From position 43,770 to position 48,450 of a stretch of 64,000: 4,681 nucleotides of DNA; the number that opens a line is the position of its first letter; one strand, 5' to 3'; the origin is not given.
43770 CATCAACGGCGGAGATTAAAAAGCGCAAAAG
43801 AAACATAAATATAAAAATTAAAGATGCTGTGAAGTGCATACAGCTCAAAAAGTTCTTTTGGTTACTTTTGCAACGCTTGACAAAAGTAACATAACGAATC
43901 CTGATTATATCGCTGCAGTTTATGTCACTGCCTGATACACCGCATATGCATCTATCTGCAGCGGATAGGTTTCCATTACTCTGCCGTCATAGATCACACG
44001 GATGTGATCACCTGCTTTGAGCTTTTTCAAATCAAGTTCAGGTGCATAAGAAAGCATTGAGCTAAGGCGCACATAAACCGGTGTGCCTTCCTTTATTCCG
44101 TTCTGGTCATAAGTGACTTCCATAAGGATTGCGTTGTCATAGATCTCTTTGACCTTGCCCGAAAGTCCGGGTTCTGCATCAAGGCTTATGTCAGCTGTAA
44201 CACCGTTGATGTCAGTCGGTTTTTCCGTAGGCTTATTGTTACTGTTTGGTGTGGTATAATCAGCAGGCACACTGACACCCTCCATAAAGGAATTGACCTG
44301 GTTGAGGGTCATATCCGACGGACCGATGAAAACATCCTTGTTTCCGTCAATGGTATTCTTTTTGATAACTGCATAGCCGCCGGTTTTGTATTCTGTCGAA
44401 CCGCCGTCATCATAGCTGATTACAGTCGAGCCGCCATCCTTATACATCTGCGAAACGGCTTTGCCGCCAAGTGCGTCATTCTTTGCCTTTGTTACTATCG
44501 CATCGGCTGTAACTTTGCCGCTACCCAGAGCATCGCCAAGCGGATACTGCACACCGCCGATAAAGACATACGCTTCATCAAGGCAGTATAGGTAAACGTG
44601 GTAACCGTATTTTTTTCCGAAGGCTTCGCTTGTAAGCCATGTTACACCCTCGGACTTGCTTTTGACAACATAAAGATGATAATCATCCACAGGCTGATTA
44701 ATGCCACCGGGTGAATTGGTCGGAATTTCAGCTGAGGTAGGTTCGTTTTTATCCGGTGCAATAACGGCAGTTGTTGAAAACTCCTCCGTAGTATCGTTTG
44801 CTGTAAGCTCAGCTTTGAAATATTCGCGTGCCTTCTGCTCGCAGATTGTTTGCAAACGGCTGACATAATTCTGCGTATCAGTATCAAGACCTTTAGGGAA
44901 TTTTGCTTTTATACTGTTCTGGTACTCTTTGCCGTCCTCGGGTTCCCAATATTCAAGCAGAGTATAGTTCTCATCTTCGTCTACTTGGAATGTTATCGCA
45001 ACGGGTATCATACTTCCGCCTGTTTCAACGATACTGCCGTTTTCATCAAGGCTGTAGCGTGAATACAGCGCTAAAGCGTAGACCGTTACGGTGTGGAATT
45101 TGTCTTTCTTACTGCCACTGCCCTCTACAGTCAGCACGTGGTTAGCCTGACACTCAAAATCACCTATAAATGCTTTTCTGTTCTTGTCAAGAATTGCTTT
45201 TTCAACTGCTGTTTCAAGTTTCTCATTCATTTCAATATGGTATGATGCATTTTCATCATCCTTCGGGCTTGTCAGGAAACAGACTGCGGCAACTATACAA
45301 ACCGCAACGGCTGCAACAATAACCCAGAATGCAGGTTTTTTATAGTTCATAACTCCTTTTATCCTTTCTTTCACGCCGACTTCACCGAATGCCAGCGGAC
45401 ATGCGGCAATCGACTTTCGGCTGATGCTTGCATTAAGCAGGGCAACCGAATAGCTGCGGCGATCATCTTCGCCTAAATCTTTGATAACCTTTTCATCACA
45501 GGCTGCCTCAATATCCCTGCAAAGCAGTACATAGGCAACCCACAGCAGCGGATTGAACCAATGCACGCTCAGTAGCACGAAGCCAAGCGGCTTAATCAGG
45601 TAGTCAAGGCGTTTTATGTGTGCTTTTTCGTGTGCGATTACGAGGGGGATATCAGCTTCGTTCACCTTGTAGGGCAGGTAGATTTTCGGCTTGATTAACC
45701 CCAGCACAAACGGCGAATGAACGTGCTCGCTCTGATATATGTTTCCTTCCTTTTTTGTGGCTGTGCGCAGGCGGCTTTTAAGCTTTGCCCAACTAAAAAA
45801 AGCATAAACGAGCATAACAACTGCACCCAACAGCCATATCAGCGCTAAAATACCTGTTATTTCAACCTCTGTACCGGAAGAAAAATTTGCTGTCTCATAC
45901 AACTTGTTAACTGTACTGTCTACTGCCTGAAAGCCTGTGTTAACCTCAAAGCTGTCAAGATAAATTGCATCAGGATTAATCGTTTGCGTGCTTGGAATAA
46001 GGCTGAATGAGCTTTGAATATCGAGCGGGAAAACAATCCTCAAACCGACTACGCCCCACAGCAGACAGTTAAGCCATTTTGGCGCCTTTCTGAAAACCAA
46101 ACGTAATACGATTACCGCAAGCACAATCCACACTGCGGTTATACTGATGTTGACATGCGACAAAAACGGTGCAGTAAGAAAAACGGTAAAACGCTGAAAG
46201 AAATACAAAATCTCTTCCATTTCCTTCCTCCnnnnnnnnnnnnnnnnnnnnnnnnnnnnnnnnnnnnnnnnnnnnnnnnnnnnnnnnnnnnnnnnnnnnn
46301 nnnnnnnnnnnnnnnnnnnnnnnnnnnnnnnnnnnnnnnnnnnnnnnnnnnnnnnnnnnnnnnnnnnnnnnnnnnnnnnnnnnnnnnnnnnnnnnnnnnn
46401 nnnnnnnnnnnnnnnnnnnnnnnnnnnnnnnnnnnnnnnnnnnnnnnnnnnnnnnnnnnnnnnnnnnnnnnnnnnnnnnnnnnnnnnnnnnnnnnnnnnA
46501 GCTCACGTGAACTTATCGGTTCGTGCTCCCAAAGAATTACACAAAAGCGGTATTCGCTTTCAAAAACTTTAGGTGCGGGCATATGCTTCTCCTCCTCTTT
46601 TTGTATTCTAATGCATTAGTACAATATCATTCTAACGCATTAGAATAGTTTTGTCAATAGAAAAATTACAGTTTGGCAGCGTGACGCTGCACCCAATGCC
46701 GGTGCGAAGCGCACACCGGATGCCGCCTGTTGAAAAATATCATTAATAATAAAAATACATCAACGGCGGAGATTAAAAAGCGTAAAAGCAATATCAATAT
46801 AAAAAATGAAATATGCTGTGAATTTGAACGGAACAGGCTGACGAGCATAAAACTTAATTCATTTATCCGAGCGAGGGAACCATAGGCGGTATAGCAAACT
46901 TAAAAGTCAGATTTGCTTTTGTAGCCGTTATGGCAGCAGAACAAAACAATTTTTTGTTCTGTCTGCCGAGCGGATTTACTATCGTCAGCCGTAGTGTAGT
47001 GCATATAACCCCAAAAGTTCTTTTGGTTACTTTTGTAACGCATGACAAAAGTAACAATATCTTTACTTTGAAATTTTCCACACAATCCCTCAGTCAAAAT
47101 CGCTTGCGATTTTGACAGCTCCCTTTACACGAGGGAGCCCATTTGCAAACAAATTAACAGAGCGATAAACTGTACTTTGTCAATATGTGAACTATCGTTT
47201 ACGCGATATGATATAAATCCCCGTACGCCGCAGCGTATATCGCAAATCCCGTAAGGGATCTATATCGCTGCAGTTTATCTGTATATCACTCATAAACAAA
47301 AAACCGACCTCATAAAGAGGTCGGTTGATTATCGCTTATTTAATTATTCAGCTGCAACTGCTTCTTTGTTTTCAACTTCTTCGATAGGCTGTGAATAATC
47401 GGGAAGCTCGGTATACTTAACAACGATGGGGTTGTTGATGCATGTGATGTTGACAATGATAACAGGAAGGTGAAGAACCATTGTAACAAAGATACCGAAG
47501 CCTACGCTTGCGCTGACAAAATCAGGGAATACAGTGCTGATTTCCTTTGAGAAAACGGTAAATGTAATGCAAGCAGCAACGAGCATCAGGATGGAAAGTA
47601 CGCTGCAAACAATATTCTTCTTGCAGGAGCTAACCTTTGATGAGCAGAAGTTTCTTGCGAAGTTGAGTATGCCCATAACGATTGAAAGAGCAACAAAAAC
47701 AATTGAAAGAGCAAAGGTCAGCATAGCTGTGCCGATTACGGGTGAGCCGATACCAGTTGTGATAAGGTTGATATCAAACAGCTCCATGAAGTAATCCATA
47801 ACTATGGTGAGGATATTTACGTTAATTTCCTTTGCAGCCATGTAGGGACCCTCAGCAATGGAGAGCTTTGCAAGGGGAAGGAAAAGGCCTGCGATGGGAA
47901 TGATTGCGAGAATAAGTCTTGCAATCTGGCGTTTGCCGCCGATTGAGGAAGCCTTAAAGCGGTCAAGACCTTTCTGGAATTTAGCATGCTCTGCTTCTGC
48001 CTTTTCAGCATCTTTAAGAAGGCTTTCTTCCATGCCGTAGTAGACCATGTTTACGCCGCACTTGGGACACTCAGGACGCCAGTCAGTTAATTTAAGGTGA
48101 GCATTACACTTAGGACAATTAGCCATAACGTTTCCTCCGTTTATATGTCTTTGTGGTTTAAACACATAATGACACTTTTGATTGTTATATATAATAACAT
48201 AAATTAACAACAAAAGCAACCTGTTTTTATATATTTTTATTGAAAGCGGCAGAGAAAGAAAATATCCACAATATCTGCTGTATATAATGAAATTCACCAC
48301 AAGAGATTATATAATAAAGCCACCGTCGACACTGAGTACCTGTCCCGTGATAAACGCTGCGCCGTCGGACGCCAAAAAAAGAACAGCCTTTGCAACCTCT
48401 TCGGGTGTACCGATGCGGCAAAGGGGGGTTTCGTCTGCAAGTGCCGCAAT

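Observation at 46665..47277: Hairpin-rich, modular intergenic repeat family: seven units at six loci in 64 kb, with no transposase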

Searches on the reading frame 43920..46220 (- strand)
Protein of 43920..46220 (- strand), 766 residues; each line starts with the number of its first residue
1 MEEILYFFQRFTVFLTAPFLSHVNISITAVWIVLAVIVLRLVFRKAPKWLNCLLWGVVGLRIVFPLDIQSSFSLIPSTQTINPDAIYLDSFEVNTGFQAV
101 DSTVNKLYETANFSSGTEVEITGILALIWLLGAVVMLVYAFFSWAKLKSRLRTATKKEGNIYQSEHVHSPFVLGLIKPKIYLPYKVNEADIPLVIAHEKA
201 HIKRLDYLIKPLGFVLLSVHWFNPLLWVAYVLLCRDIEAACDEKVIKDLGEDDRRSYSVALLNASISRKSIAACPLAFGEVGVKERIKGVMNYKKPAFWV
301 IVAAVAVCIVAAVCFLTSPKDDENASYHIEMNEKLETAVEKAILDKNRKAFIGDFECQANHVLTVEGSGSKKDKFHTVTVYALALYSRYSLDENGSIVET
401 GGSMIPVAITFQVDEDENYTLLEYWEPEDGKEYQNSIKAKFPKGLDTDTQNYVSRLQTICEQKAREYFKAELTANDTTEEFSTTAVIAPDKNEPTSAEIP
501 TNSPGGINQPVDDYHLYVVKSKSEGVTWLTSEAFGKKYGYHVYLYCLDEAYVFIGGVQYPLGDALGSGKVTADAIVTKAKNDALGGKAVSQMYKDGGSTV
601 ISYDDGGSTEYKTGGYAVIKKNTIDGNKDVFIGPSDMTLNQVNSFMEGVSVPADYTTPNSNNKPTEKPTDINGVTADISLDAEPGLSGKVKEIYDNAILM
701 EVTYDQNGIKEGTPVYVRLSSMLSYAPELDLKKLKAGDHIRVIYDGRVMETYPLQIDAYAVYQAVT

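Call 31: search_protein_families(library=pfam, proteins=[window:43920-46220:-])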
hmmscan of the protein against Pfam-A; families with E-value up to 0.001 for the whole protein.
window:43920-46220:- (766 aa): 2 families
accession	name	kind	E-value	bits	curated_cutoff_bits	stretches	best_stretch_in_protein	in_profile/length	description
PF05569.17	Peptidase_M56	-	1.3e-49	169.4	31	1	23-288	4-294/296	BlaR1 peptidase M56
PF11518.13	DUF3221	-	0.00053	20.7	26.4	0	729-761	46-78/82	Protein of unknown function (DUF3221)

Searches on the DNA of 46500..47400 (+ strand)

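Call 11: search_rna_families(source=window, start=46500, end=47400, threshold=evalue, max_evalue=10)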
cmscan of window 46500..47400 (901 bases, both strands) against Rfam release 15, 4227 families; matches with E-value up to 10: 11.
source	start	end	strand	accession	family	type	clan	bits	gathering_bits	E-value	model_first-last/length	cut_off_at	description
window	46755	46814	-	RF03922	MIR2119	Gene; miRNA;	-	21.8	73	4.4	1-188/188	no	MIR2119 microRNA precursor family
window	46586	46690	-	RF00398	SNORA15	Gene; snRNA; snoRNA; HACA-box;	-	21.4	47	0.26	1-137/137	no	Small nucleolar RNA SNORA15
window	46572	46697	+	RF03083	cow-rumen-3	Gene; sRNA;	-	20.1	86.7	0.043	1-141/141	no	cow-rumen-3 RNA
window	47292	47362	-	RF02074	STnc240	Gene; sRNA;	-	19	55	6.3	1-77/77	no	Enterobacterial sRNA STnc240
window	46604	46647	-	RF00694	mir-137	Gene; miRNA;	CL00092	18.2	56.7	0.93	13-60/72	no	mir-137 microRNA precursor family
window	47289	47400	-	RF00557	L10_leader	Cis-reg; leader;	-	16.9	44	3.9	50-138/138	5'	Ribosomal protein L10 leader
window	47031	47181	+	RF01504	Afu_254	Gene; sRNA;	-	16.3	60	7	1-158/158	no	A. fumigatus sRNA Afu_254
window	47057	47114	+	RF00788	mir-287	Gene; miRNA;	-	14.6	80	6.9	1-73/73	no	mir-287 microRNA precursor family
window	47193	47270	-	RF01706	Gut-1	Gene; sRNA;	-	14.4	50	10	1-77/77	no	Gut-1 RNA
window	47297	47393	-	RF02631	Hrs13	Gene; sRNA;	-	14.1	52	1.7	1-82/82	no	Hfq-regulated sRNA 13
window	46723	46764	+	RF01402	STnc150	Gene; sRNA;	-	12.9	60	4.1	1-267/267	no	STnc150 Hfq binding RNA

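Call 12: search_dna_similar(query=window:46665-47277:+, collection=plasmids, mode=distant)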
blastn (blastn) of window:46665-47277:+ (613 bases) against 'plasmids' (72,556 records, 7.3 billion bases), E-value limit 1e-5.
No match.

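Call 13: search_dna_similar(query=window:46665-47277:+, collection=phages, mode=distant)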
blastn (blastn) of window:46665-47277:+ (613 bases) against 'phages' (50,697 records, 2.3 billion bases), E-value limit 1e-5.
No match.

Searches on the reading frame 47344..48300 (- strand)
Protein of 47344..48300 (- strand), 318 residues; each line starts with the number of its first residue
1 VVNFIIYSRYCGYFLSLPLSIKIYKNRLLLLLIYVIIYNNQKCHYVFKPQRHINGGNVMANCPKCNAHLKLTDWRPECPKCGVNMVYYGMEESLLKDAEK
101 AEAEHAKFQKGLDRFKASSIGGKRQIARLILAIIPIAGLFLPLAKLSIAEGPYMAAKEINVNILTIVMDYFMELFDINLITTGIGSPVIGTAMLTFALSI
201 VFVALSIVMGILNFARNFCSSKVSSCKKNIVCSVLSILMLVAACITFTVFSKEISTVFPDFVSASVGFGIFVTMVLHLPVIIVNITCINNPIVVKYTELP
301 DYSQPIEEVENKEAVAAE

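Call 31: search_protein_families(library=pfam, proteins=[window:47344-48300:-])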
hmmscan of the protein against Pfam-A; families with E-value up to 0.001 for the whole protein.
window:47344-48300:- (318 aa): 0 families

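Call 60: find_homologous_proteins(query=window:47344-48300:-, max_evalue=1e-30)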
Query window:47344-48300:- (318 aa): 262 proteins with E <= 1e-30 among 1834 candidates; the best 120 are listed.
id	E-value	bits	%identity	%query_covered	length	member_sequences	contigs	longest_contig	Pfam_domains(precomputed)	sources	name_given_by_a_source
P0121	2.1e-164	564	100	82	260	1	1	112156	-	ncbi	-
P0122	5.9e-147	507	89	82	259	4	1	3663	-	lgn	-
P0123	2.1e-135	469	84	77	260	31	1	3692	-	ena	-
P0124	1.5e-134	466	80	80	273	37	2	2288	-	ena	-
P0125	3.9e-133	462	81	82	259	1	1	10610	-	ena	-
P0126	5.1e-133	461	82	77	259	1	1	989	-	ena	-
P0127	8.2e-132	457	83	77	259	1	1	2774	-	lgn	-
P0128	1.9e-128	446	79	77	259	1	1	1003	-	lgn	-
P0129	2.7e-128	446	79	77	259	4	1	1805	-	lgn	-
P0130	5.0e-128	445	80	77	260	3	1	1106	-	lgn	-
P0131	6.3e-124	431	74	81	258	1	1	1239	-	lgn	-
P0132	1.6e-120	420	73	77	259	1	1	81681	-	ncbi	-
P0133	3.5e-120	419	72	77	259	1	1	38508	-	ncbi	-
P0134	4.9e-119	415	73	78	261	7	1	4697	-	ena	-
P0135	1.3e-111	391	71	77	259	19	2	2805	-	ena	-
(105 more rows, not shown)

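Call 61: find_encoding_contigs(protein=P0121, flank=1000, max_places=3)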
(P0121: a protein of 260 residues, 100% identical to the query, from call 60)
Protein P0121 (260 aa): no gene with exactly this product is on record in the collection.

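Call 62: find_encoding_contigs(protein=P0122, flank=10000, max_places=4)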
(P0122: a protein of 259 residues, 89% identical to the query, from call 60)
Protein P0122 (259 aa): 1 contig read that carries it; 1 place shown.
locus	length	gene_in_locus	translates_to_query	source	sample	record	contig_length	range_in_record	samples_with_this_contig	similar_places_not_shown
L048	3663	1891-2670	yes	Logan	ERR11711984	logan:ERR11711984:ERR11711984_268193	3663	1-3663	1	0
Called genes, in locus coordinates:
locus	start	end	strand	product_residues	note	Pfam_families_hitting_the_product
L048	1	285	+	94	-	?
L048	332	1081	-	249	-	-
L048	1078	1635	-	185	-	PF04542:Sigma70_r2, PF04545:Sigma70_r4 (weak), PF08281:Sigma70_r4_2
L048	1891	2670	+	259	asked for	-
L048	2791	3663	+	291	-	?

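Call 63: find_encoding_contigs(protein=P0125, flank=10000, max_places=3)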
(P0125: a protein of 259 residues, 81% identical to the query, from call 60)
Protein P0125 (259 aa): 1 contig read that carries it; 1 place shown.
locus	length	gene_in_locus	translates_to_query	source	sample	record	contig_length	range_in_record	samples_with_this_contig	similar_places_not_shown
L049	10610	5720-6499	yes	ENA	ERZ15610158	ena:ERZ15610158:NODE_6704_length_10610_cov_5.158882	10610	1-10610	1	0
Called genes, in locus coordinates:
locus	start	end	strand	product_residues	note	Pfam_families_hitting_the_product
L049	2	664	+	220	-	?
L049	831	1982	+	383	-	PF01168:Ala_racemase_N, PF00842:Ala_racemase_C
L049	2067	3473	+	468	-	PF01595:CNNM, PF00571:CBS, PF03471:CorC_HlyC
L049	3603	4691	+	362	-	-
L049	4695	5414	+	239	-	PF00106:adh_short, PF01370:Epimerase (weak), PF08659:KR, PF13561:adh_short_C2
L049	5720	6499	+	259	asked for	-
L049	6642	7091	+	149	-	PF05635:23S_rRNA_IVP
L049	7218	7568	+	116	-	PF03965:Penicillinase_R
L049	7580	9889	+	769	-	PF05569:Peptidase_M56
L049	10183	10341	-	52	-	-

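Call 91: list_cluster_members(proteins=[P0121])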
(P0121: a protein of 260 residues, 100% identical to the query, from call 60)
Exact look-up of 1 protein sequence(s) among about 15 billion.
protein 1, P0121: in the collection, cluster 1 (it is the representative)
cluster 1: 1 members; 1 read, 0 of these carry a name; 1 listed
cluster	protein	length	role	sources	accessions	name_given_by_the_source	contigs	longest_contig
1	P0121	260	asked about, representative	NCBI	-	-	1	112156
